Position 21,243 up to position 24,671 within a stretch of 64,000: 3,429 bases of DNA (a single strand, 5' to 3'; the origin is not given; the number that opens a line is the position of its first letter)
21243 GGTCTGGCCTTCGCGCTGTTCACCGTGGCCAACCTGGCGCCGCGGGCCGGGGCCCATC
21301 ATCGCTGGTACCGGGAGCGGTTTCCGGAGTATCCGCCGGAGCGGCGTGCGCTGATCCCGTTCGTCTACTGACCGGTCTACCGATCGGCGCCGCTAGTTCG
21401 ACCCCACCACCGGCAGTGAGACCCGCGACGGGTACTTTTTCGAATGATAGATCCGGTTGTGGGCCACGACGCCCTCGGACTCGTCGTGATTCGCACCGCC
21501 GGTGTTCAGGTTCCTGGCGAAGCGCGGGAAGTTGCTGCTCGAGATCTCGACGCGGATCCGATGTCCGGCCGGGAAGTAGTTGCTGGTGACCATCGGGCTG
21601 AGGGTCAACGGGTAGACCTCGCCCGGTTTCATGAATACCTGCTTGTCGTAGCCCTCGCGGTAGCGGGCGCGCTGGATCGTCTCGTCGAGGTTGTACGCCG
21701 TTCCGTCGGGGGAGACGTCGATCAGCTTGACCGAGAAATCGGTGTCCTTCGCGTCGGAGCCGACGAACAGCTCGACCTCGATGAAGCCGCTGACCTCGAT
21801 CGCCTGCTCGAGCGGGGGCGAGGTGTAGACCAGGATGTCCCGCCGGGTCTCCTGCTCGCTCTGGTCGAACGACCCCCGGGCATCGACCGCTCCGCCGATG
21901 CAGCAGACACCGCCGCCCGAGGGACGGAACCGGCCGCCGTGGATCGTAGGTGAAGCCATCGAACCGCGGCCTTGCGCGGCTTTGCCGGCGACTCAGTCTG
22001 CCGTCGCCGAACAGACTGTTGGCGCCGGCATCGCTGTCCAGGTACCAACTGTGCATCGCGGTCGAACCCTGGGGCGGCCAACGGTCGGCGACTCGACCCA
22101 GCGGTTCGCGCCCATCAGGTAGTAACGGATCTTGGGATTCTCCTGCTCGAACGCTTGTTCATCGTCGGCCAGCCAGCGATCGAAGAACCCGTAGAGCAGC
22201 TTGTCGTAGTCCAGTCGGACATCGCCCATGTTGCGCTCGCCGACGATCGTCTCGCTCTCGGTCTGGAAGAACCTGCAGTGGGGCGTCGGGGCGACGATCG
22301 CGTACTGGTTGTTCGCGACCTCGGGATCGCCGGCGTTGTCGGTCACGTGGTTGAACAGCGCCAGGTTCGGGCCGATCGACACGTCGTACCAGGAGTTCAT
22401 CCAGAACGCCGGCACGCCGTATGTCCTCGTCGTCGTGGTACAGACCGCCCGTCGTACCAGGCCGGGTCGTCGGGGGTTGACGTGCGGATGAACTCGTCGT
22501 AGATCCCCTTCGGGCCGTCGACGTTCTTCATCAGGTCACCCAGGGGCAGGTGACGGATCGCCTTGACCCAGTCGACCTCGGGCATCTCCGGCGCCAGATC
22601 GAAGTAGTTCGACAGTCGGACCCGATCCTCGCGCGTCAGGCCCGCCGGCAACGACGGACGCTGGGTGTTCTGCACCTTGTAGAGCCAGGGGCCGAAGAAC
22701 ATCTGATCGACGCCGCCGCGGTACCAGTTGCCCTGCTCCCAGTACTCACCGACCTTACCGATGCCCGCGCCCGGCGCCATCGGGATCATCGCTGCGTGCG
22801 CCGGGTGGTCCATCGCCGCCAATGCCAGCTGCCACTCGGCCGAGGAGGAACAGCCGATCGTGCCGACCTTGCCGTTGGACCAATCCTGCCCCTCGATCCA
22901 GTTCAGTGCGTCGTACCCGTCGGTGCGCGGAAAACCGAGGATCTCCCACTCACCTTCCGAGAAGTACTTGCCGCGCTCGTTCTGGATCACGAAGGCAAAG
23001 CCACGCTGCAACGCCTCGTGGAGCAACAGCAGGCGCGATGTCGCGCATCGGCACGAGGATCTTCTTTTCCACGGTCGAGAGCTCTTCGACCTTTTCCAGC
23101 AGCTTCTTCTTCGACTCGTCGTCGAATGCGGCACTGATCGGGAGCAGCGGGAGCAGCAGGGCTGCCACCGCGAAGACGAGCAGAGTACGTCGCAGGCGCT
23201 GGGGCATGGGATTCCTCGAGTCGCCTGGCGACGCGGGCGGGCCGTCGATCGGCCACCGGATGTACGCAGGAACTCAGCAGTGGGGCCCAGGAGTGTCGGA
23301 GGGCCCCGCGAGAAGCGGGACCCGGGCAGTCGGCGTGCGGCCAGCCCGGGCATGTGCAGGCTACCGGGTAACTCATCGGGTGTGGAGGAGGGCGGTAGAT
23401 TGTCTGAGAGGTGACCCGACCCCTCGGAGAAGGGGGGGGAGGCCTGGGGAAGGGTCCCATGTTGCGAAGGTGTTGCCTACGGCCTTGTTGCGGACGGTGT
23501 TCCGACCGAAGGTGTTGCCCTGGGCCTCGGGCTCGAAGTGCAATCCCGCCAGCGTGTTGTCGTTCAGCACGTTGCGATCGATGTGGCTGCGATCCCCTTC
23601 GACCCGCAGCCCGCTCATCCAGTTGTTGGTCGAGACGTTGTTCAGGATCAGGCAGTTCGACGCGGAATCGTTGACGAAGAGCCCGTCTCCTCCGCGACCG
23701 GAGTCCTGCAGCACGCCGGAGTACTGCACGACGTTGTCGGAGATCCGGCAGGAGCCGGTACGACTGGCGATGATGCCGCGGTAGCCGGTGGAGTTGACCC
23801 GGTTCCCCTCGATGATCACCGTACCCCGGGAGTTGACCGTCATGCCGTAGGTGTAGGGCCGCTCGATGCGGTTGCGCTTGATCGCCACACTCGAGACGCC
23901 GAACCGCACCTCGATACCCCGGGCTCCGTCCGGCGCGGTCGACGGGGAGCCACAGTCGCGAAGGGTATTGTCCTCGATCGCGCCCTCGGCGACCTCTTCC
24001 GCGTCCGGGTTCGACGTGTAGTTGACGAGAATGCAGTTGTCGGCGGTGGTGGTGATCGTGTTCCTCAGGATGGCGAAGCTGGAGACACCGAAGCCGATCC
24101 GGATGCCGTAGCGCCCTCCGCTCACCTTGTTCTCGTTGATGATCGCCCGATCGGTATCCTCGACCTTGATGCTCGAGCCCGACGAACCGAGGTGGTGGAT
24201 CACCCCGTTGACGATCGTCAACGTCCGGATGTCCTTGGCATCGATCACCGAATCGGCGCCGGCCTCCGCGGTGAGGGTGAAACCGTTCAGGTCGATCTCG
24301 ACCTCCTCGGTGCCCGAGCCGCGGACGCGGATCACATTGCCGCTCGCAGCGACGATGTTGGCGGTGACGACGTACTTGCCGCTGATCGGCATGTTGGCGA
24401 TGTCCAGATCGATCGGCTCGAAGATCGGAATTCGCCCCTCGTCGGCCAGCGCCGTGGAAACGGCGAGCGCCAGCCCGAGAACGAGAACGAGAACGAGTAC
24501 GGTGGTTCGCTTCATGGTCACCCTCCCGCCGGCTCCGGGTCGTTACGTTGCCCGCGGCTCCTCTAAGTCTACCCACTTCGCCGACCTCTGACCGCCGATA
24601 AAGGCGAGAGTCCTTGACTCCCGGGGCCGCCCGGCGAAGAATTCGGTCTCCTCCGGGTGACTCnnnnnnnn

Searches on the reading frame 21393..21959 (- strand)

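Call 54: search_protein_families(library=pfam, proteins=[window:21393-21959:-], max_evalue=0.001)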
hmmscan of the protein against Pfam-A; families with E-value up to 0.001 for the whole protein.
window:21393-21959:- (188 aa): 1 family
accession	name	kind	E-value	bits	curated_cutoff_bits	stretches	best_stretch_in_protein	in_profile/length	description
PF08530.16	PepX_C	-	2.7e-40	139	22.5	1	26-180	64-216/217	X-Pro dipeptidyl-peptidase C-terminal non-catalytic domain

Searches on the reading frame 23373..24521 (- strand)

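Call 53: search_protein_families(library=pfam, proteins=[window:23373-24521:-], max_evalue=0.001)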
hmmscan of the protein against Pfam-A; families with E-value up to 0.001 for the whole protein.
window:23373-24521:- (382 aa): 2 families
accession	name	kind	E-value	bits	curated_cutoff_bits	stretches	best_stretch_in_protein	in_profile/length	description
PF13229.12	Beta_helix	-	6.8e-19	68.5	25.9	2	208-349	7-141/158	Right handed beta helix region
PF05048.19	NosD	-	4.8e-11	42.9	23.6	2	110-269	14-150/212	Periplasmic copper-binding protein (NosD)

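Call 75: search_protein_families(library=ncbifam, proteins=[window:23373-24521:-], max_evalue=1)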
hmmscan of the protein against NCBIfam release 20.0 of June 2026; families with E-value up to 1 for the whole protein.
window:23373-24521:- (382 aa): 2 families
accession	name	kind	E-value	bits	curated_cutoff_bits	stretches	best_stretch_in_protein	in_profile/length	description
TIGR03804.1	para_beta_helix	repeat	8.4e-09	35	19.45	3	230-267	6-41/44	parallel beta-helix repeat protein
TIGR04247.1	NosD_copper_fam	subfamily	5.6e-07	28.5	300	3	266-344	207-283/377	nitrous oxide reductase family maturation protein NosD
